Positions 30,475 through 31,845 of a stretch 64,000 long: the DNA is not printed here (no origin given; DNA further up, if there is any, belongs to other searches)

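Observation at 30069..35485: Tightly coupled operon joining thiolase, GMC flavoprotein, NHL propeller, an unknown 356-aa protein and the selenoprotein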

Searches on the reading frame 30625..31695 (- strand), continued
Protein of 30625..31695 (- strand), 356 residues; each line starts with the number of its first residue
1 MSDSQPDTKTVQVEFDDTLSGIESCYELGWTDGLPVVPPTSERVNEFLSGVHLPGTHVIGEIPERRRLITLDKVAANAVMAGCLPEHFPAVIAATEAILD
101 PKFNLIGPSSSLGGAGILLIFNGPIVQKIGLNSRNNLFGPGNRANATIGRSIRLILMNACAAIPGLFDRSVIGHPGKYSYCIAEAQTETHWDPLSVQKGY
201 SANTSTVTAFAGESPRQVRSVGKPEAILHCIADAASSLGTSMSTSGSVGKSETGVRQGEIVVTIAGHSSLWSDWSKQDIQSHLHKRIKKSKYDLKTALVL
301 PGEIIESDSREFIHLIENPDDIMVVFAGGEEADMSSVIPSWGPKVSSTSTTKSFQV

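Call 87: search_protein_families(library=pfam, proteins=[L175:7116-8027:+, L175:5404-5985:+, L172:6368-8053:+, L173:6281-8005:+, L174:7900-8772:+, L168:8048-8881:+], max_evalue=0.01)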
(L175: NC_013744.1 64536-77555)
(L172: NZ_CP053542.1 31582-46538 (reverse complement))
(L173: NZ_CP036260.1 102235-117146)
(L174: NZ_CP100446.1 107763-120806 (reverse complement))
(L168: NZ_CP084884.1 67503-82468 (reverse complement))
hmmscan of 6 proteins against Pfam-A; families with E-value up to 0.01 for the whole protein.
L175:7116-8027:+ (303 aa): 10 families
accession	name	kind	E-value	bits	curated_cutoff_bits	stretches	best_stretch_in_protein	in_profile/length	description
PF07992.20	Pyr_redox_2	-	3.9e-33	115.5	26.1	1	3-288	1-291/291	Pyridine nucleotide-disulphide oxidoreductase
PF13738.12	Pyr_redox_3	-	1.9e-11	44.2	30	1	79-271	103-305/305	Pyridine nucleotide-disulphide oxidoreductase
PF00890.30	FAD_binding_2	-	8.8e-07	28.9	20.4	1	4-39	1-37/414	FAD binding domain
PF01266.30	DAO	-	1.2e-06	28.8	27.9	1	4-37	1-35/353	FAD dependent oxidoreductase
PF13450.12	NAD_binding_8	-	2.9e-06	27.9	21.9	1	7-39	1-34/68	NAD(P)-binding Rossmann-like domain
PF12831.13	FAD_oxidored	-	5.4e-06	26.4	27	1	4-42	1-40/416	FAD dependent oxidoreductase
PF00070.33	Pyr_redox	-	1.6e-05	25.7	22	1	143-206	2-70/82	Pyridine nucleotide-disulphide oxidoreductase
PF03486.20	HI0933_like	-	5e-05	23.3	50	1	4-36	2-34/244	HI0933-like protein Rossmann domain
PF01946.23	Thi4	-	0.00043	20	26.2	1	2-38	17-55/235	Thi4 family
PF01134.28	GIDA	-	0.00084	18.9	22.1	0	4-40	1-29/391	Glucose inhibited division protein A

L175:5404-5985:+ (193 aa): 1 family
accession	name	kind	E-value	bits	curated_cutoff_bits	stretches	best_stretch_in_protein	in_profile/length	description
PF24696.1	UGSC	-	5.9e-25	88.8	25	1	1-174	2-171/172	UGSC family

L172:6368-8053:+ (561 aa): 1 family
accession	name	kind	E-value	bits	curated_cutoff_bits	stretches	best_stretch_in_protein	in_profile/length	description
PF24696.1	UGSC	-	2.5e-05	24.9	25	1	9-142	2-130/172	UGSC family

L173:6281-8005:+ (574 aa): 1 family
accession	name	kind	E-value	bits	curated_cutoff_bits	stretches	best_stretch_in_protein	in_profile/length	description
PF24696.1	UGSC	-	2.2e-06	28.3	25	1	8-130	2-119/172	UGSC family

L174:7900-8772:+ (290 aa): 10 families
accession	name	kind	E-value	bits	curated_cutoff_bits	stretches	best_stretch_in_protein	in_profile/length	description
PF03807.23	F420_oxidored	-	8.4e-12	46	21.6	1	7-94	1-91/94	NADP oxidoreductase coenzyme F420-dependent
PF03446.21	NAD_binding_2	-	2e-10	41.4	21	1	7-118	1-116/161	NAD binding domain of 6-phosphogluconate dehydrogenase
PF09130.16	DUF1932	-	1.8e-09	37.8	25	1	190-260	1-69/70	Domain of unknown function (DUF1932)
PF02826.25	2-Hacid_dh_C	-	1.1e-07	31.8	25.1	1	5-70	36-99/178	D-isomer specific 2-hydroxyacid dehydrogenase, NAD binding domain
PF02558.23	ApbA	-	2.3e-05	24.5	22.2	1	8-43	1-35/150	Ketopantoate reductase PanE/ApbA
PF03435.24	Sacchrp_dh_NADP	-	0.00015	22.5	25.1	1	8-81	1-87/129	Saccharopine dehydrogenase NADP binding domain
PF07991.19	KARI_N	-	0.00015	21.8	20.6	1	6-75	5-73/165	Acetohydroxy acid isomeroreductase, NADPH-binding domain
PF02254.24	TrkA_N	-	0.00024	21.8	23.8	1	10-42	3-35/116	TrkA-N domain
PF01488.26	Shikimate_DH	-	0.00026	21.5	24.3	1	5-84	12-97/138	Shikimate / quinate 5-dehydrogenase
PF10727.15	Rossmann-like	-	0.0011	19.2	23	1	4-85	13-95/131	Rossmann-like domain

L168:8048-8881:+ (277 aa): 2 families
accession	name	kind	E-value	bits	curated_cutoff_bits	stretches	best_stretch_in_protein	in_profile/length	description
PF19799.5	DUF6282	-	4.1e-56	190.2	26.8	1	5-199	1-196/196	Family of unknown function (DUF6282)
PF04909.20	Amidohydro_2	-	0.0015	18.8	26.4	1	23-273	94-286/289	Amidohydrolase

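Call 95: search_protein_families(library=ncbifam, proteins=[L167:8045-8860:+, L168:6348-6995:+, L171:8093-8656:+, L174:5361-5993:+, L169:8081-8590:+], max_evalue=1)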
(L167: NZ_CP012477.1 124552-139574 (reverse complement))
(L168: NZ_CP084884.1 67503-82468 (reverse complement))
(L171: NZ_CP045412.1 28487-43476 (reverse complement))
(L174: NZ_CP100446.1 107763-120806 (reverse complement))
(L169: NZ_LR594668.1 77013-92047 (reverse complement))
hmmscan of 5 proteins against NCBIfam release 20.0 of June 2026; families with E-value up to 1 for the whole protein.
L167:8045-8860:+ (271 aa): 4 families
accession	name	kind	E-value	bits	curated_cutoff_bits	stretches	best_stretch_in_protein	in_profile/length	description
NF041046.1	UGSC_fam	equivalog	4.9e-37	127.2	125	1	28-172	2-146/147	UGSC family (seleno)protein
TIGR04483.1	D_pro_red_PrdB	equivalog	0.02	14.3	300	1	81-168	134-221/238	D-proline reductase (dithiol) protein PrdB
TIGR02000.1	NifU_proper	equivalog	0.022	14.2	273.3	1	197-254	224-277/290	Fe-S cluster assembly protein NifU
TIGR01917.1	gly_red_sel_B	equivalog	0.085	11.7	602.2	1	91-151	342-397/431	glycine reductase complex selenoprotein B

L168:6348-6995:+ (215 aa): 1 family
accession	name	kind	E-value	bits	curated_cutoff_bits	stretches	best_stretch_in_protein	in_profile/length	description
NF041046.1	UGSC_fam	equivalog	4.1e-43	146.9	125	1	39-183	2-147/147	UGSC family (seleno)protein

L171:8093-8656:+ (187 aa): 1 family
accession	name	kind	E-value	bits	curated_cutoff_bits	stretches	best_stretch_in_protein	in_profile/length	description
NF041046.1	UGSC_fam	equivalog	1.8e-44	151.3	125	1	35-180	2-146/147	UGSC family (seleno)protein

L174:5361-5993:+ (210 aa): 3 families
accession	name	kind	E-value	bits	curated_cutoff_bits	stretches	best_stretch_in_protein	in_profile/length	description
NF041046.1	UGSC_fam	equivalog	4.1e-39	133.9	125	1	36-180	2-147/147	UGSC family (seleno)protein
TIGR04374.1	small_w_EgtBD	hypoth_equivalog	0.037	14.1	70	1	179-206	9-36/73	hercynine metabolism small protein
NF041845.1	lipo_FAD_I_fam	domain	0.078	13.4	35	0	44-77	61-94/111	FAD-I family protein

L169:8081-8590:+ (169 aa): 2 families
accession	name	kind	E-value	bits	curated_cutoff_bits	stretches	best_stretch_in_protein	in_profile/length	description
NF041046.1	UGSC_fam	equivalog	2.1e-21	76.5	125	1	40-166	18-146/147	UGSC family (seleno)protein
TIGR04483.1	D_pro_red_PrdB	equivalog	0.075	12.5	300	1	79-147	138-198/238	D-proline reductase (dithiol) protein PrdB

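Call 98: search_protein_families(library=pfam, alignment_id=A1, max_evalue=5)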
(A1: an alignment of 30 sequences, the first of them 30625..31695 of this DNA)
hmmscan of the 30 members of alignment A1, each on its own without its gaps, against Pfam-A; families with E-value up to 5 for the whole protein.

A. member 1, window:30625-31695:- (356 aa): 0 families

B. families by the number of members that match (of 30 scanned): 5 families
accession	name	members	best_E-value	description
PF22448.1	RepB_primase_C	2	0.11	RepB DNA-primase C-terminal helical domain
PF03325.18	Herpes_PAP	1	0.13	Herpesvirus polymerase accessory protein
PF03437.21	BtpA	1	0.14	BtpA family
PF16358.11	RcsF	1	0.21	RcsF lipoprotein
PF08544.19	GHMP_kinases_C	1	0.29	GHMP kinases C terminal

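Call 101: get_annotated_region(hit=H3, flank=5000)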
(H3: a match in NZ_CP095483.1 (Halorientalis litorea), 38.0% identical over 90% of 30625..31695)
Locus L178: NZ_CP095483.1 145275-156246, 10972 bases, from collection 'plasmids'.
description: Halorientalis litorea strain ZY14 plasmid unnamed1, complete sequence
organism: Halorientalis litorea (NCBI taxid 2931977)
taxonomy: Archaea; Euryarchaeota; Halobacteria; Halobacteriales; Haloarculaceae; Halorientalis; Halorientalis litorea
host: -; source: cell culture,salt; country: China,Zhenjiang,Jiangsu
typing (MOB-suite, as given by PLSDB): non-mobilizable
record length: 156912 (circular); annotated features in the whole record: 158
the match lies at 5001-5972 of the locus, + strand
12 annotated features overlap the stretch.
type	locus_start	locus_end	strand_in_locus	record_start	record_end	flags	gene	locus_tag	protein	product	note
CDS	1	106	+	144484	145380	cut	-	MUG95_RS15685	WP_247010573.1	DUF6282 family protein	-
CDS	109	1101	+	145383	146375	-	-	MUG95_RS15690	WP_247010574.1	LLM class flavin-dependent oxidoreductase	-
CDS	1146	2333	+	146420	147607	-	-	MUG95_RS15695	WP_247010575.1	CoA transferase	-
CDS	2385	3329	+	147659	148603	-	-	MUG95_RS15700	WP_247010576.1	CoA ester lyase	-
CDS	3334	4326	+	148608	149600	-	-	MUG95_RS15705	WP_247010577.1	hypothetical protein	-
CDS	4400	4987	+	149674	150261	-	-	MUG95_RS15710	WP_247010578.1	UGSC family (seleno)protein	-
CDS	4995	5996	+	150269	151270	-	-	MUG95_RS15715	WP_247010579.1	hypothetical protein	-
CDS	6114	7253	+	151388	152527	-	-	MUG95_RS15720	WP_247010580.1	TAXI family TRAP transporter solute-binding subunit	GO:0006810 - transport [Evidence IEA]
CDS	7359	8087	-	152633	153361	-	-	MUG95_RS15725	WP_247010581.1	hypothetical protein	-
CDS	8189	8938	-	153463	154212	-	-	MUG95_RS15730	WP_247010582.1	polysaccharide deacetylase family protein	GO:0005975 - carbohydrate metabolic process [Evidence IEA]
CDS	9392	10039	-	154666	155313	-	-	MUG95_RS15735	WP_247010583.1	RraA family protein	-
CDS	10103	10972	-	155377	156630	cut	-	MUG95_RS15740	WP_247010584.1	MFS transporter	GO:0055085 - transmembrane transport [Evidence IEA]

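Call 102: get_annotated_region(hit=H13, flank=5000)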
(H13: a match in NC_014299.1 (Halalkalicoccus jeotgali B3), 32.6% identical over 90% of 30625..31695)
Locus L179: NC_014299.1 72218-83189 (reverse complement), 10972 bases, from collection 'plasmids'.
description: Halalkalicoccus jeotgali B3 plasmid 2, complete sequence
organism: Halalkalicoccus jeotgali B3 (NCBI taxid 795797)
taxonomy: Archaea; Euryarchaeota; Halobacteria; Halobacteriales; Halococcaceae; Halalkalicoccus; Halalkalicoccus jeotgali; Halalkalicoccus jeotgali B3
host: -; source: -; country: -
typing (MOB-suite, as given by PLSDB): conjugative; relaxase MOBP; mating-pair formation MPF_T
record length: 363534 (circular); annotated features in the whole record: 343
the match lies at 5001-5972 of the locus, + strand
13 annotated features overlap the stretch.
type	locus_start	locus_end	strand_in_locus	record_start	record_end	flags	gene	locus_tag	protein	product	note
CDS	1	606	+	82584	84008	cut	-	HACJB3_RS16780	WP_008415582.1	amidase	-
CDS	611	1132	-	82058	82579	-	-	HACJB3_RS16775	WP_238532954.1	pyridoxamine 5'-phosphate oxidase family protein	GO:0008615 - pyridoxine biosynthetic process [Evidence IEA]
CDS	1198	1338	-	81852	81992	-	-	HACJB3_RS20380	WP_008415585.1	hypothetical protein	-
CDS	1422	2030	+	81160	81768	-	-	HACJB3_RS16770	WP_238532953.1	RraA family protein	-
CDS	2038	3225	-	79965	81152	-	-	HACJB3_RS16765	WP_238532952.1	CoA transferase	-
CDS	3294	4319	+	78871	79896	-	-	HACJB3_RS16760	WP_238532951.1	hypothetical protein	-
CDS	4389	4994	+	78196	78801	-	-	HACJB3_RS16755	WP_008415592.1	UGSC family (seleno)protein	-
CDS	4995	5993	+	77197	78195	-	-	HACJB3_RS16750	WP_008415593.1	hypothetical protein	-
CDS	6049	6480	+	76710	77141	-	-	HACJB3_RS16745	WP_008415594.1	universal stress protein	-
CDS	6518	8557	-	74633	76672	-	-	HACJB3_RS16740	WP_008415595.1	TRAP transporter fused permease subunit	-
CDS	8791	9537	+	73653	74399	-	-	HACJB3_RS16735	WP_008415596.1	SDR family oxidoreductase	-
CDS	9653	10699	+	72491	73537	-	-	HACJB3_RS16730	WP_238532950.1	TAXI family TRAP transporter solute-binding subunit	GO:0006810 - transport [Evidence IEA]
CDS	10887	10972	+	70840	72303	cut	-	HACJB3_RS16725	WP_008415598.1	aldehyde dehydrogenase family protein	-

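Call 103: get_annotated_region(hit=H14, flank=5000)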
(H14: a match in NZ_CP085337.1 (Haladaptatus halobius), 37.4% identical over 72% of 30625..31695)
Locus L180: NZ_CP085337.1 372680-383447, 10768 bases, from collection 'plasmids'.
description: Haladaptatus halobius strain PSR5 plasmid unnamed1, complete sequence
organism: Haladaptatus halobius (NCBI taxid 2884875)
taxonomy: Archaea; Euryarchaeota; Halobacteria; Halobacteriales; Haladaptataceae; Haladaptatus; Haladaptatus halobius
host: -; source: cell culture,saline soil; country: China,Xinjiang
typing (MOB-suite, as given by PLSDB): non-mobilizable
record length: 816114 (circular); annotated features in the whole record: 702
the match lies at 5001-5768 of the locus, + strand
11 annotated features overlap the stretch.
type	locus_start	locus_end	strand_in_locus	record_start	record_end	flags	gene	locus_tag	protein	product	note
CDS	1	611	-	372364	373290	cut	-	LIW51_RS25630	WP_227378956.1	2-dehydropantoate 2-reductase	GO:0015940 - pantothenate biosynthetic process [Evidence IEA]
CDS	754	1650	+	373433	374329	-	-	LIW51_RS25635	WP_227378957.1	DUF6282 family protein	-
CDS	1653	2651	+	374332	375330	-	-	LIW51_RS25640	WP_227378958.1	LLM class flavin-dependent oxidoreductase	-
CDS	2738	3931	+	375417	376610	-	-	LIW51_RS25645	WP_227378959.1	CoA transferase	-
CDS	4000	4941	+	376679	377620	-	-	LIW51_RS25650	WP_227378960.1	CoA ester lyase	-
CDS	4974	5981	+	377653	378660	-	-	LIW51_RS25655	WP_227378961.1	hypothetical protein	-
CDS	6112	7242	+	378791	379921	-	-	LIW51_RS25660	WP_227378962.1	TAXI family TRAP transporter solute-binding subunit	-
CDS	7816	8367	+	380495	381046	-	-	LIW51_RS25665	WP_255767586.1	DUF2334 domain-containing protein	-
CDS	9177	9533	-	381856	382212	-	-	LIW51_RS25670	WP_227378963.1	hypothetical protein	-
CDS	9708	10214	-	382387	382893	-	-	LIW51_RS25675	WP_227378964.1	Lrp/AsnC family transcriptional regulator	-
CDS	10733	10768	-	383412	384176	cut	-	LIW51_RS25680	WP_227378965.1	hypothetical protein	-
